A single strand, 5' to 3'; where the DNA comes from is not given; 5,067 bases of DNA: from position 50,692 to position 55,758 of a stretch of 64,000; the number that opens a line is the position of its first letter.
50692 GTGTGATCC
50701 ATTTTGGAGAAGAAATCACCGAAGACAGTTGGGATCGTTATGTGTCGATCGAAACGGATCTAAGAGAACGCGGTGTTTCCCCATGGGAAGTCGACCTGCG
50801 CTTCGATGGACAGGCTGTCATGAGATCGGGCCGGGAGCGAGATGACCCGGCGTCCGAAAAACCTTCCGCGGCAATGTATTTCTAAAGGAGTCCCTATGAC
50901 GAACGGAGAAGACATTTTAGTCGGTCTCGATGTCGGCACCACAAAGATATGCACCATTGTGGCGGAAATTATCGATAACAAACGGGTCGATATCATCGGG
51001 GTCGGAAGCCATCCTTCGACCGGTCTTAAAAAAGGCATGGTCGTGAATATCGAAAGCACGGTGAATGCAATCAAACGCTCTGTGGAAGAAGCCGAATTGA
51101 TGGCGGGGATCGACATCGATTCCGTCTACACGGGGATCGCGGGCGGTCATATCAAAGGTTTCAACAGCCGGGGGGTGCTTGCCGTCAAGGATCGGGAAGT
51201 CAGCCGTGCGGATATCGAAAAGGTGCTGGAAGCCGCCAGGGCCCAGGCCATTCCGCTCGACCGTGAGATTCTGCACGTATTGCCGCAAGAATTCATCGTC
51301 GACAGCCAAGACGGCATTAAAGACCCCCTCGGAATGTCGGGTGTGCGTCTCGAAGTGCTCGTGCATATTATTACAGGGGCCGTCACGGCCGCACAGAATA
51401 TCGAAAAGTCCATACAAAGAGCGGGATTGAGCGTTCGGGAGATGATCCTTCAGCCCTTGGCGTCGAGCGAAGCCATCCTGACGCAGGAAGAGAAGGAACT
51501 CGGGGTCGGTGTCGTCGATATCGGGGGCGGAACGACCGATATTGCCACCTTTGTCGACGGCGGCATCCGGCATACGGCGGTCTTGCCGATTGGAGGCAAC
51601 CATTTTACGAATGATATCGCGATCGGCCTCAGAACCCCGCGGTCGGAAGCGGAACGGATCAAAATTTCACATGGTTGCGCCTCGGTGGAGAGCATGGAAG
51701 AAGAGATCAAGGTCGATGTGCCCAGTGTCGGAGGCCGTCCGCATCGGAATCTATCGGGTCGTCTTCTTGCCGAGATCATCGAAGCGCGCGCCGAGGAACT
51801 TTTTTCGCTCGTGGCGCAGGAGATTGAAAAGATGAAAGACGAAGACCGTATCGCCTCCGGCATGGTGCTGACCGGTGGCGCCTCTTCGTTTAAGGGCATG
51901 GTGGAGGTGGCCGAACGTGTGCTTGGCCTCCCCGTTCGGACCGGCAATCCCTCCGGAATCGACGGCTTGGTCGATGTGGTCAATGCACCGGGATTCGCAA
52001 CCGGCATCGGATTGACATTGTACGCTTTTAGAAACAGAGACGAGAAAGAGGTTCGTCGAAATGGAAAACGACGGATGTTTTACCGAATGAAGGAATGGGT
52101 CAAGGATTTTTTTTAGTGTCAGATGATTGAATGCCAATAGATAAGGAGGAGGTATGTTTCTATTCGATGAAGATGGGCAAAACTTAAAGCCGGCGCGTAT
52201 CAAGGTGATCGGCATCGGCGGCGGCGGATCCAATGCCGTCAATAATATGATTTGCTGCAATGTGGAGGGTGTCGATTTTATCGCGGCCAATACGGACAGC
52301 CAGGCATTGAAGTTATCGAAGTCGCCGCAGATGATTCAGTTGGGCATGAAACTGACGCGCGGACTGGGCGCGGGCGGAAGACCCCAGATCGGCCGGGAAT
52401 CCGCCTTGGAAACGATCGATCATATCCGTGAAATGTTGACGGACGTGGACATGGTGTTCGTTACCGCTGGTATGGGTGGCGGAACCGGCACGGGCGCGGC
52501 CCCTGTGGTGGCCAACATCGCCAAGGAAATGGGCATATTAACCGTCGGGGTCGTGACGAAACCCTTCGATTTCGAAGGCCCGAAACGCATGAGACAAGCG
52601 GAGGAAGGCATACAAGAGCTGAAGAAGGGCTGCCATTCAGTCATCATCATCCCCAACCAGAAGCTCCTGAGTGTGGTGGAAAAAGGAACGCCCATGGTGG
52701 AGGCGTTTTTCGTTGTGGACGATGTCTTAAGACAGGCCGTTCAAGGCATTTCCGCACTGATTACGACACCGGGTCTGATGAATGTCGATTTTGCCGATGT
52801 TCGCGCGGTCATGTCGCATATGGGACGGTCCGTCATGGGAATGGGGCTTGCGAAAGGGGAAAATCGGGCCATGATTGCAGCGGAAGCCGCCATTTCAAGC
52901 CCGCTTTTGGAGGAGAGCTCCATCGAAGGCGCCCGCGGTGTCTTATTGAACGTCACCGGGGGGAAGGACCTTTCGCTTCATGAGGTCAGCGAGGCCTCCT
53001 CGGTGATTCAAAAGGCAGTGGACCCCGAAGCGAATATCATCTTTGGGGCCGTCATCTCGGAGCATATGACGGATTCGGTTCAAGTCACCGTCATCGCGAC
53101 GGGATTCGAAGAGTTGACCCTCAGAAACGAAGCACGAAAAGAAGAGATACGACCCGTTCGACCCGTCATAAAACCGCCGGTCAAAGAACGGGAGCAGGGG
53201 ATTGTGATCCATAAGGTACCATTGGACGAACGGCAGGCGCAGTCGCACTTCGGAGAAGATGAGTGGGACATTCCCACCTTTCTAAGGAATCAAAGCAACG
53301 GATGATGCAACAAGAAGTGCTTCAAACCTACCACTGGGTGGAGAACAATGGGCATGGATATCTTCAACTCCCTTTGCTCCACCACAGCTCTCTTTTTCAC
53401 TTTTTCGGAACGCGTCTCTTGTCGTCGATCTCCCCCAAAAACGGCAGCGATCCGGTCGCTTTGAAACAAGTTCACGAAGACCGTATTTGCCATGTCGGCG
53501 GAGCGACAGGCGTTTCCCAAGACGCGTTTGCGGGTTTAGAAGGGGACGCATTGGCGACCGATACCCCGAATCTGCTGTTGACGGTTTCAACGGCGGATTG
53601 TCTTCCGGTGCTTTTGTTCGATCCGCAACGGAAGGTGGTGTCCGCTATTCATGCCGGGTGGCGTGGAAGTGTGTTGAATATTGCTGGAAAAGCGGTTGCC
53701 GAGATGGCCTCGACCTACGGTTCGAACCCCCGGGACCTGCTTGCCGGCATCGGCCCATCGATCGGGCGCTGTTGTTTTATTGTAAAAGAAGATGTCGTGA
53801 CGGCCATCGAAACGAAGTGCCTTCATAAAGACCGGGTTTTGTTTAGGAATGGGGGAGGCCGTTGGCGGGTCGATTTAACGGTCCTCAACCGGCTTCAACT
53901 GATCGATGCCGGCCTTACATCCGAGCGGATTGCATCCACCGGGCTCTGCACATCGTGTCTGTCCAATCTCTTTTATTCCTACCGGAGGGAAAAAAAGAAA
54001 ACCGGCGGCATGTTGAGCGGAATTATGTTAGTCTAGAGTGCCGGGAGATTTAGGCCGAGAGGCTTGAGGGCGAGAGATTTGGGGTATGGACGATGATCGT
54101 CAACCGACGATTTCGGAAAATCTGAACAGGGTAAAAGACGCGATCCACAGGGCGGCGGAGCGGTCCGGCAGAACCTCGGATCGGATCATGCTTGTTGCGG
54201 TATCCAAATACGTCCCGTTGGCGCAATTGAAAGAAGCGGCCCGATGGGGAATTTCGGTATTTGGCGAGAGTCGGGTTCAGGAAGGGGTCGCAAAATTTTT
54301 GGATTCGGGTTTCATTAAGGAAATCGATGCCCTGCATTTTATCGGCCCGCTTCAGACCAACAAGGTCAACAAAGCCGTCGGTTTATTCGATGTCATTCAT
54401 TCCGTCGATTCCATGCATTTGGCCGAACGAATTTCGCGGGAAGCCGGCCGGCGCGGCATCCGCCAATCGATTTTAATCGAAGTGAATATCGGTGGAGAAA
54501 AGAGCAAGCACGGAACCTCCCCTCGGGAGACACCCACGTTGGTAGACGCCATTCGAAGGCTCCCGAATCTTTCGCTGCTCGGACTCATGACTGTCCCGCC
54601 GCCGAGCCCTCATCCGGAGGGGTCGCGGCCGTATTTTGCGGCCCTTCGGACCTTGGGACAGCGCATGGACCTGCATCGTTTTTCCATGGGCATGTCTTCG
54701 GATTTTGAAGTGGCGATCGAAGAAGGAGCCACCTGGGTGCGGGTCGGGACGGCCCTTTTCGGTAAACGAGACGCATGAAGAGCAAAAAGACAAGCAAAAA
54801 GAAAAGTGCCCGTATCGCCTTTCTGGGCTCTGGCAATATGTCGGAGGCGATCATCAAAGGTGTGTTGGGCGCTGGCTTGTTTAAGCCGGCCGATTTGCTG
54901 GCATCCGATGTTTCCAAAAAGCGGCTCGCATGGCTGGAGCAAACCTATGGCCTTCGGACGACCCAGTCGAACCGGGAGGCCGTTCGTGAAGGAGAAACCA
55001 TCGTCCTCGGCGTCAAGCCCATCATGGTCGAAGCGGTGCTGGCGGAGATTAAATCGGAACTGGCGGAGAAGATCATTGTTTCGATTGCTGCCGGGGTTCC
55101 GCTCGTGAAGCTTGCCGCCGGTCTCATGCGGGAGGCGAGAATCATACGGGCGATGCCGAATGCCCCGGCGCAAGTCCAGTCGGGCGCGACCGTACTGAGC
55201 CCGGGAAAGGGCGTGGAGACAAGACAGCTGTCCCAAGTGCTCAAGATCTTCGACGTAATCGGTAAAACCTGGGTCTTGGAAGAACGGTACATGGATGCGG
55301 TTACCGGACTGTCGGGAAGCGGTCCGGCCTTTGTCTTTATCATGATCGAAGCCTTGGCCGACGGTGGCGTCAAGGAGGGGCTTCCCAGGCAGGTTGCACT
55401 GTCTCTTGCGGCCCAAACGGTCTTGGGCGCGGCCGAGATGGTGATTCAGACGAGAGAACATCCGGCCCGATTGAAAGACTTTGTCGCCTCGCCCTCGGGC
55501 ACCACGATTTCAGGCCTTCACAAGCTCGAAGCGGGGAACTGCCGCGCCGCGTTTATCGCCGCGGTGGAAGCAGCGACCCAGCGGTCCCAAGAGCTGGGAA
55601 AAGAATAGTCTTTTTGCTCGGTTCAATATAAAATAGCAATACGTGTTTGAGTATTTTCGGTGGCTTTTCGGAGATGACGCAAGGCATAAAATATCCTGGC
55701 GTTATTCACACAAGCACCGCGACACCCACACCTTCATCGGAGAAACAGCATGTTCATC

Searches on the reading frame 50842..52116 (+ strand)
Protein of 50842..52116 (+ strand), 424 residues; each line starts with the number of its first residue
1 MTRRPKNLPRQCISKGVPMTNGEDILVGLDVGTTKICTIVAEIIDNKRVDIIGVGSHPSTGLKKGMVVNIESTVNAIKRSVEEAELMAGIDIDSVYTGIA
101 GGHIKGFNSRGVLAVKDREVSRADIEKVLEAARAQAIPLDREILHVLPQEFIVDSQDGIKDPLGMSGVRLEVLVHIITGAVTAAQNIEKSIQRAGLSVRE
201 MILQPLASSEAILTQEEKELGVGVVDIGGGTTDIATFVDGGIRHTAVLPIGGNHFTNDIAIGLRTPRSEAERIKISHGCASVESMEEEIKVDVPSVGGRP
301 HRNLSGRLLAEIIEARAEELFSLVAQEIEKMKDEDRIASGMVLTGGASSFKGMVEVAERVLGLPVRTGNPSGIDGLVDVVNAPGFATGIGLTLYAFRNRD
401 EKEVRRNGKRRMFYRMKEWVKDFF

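Call 80: search_protein_families(library=ncbifam, proteins=[window:50842-52116:+], max_evalue=1e-40)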
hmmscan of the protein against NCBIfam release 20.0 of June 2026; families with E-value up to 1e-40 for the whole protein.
window:50842-52116:+ (424 aa): 2 families
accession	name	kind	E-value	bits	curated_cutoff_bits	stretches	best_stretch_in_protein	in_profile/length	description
TIGR01174.1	ftsA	equivalog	1.6e-140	468.5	175.85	1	26-394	2-371/371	cell division protein FtsA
NF007009.0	PRK09472.1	equivalog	5.3e-120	401.3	409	1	22-421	6-417/420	cell division protein FtsA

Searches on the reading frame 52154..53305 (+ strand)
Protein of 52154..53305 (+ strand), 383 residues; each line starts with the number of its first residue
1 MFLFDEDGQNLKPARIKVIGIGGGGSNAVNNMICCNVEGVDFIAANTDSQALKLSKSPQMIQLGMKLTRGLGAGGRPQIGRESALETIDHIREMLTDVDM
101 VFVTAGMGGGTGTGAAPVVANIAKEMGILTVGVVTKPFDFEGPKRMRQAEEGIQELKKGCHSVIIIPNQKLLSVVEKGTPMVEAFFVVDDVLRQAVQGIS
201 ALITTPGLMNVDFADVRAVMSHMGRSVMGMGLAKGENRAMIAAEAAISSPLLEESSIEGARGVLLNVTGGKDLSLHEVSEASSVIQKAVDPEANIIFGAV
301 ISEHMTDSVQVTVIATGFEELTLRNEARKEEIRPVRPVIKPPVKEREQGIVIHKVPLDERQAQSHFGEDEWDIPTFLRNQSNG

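Call 80: search_protein_families(library=ncbifam, proteins=[window:52154-53305:+], max_evalue=1e-40)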
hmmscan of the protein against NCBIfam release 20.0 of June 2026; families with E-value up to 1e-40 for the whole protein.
window:52154-53305:+ (383 aa): 1 family
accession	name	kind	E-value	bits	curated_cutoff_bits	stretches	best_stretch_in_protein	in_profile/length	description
TIGR00065.1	ftsZ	equivalog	9.5e-133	442.9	295.2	1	9-326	13-332/353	cell division protein FtsZ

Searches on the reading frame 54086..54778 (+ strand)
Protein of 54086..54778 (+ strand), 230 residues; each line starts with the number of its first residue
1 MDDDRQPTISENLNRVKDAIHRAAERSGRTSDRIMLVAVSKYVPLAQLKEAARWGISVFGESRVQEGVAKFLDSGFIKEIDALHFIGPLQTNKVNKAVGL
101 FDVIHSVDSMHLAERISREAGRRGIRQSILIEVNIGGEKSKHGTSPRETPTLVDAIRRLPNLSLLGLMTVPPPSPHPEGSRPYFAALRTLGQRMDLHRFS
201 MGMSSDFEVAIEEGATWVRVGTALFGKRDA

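Call 35: search_protein_families(library=pfam, proteins=[window:54086-54778:+], max_evalue=0.0001)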
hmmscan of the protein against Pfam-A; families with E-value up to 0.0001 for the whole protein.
window:54086-54778:+ (230 aa): 1 family
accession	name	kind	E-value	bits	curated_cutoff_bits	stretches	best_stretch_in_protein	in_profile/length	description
PF01168.26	Ala_racemase_N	-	9.4e-20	71.7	24.1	1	13-228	3-219/220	Alanine racemase, N-terminal domain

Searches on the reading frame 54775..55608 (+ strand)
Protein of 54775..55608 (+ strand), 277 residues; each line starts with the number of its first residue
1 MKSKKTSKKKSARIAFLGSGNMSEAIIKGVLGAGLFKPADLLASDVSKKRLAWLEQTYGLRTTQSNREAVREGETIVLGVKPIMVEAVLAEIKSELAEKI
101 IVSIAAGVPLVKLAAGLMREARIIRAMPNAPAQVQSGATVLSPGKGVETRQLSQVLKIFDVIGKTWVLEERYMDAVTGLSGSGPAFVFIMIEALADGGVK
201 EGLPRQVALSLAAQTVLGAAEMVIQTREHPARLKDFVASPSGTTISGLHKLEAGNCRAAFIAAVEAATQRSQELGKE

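Call 35: search_protein_families(library=pfam, proteins=[window:54775-55608:+], max_evalue=0.0001)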
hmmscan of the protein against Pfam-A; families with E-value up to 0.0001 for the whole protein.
window:54775-55608:+ (277 aa): 2 families
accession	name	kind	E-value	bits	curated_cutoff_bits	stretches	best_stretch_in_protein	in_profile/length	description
PF14748.11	P5CR_dimer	-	4.5e-41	139.8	25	1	170-274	1-105/105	Pyrroline-5-carboxylate reductase dimerisation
PF03807.23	F420_oxidored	-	8.8e-21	74.8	21.6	1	13-107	1-94/94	NADP oxidoreductase coenzyme F420-dependent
